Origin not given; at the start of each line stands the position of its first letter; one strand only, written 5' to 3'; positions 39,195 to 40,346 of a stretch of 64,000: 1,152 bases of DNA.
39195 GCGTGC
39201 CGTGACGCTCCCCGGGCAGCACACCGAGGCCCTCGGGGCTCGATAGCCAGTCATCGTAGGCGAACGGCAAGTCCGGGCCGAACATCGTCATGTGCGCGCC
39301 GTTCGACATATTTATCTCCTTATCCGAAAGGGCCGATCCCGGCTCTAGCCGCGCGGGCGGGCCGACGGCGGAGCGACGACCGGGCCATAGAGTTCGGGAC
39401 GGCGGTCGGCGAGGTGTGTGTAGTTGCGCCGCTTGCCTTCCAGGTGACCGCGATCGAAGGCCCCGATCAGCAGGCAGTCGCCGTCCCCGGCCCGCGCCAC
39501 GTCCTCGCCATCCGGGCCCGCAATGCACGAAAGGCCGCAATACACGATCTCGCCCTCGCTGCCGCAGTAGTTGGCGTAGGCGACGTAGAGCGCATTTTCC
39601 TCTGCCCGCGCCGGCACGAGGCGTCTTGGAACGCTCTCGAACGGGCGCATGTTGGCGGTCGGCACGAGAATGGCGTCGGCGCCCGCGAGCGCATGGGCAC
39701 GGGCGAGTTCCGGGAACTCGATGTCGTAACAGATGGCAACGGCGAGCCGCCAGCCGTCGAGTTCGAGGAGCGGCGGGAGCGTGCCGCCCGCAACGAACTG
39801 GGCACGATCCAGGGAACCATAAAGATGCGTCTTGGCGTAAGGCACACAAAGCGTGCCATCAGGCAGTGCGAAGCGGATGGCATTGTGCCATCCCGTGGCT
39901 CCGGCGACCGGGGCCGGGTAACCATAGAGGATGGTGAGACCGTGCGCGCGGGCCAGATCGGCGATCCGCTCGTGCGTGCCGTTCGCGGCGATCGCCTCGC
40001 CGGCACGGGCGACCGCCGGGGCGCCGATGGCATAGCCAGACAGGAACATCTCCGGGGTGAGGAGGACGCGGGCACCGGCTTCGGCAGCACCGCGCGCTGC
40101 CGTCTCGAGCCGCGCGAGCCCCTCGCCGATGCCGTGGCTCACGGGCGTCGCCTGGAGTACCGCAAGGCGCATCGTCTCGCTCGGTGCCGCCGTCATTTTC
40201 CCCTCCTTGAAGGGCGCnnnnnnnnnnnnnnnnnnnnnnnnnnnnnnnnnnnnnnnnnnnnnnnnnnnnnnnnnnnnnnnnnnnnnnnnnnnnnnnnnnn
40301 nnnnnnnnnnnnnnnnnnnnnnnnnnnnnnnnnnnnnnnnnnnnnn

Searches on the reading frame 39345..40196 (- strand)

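Call 29: search_protein_families(library=pfam, max_evalue=0.00001, proteins=[window:39345-40196:-])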
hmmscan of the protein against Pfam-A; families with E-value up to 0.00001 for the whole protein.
window:39345-40196:- (283 aa): 1 family
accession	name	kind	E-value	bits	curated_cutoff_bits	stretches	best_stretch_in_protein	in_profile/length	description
PF00795.27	CN_hydrolase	-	4.6e-35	121.6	23.2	1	10-253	1-252/256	Carbon-nitrogen hydrolase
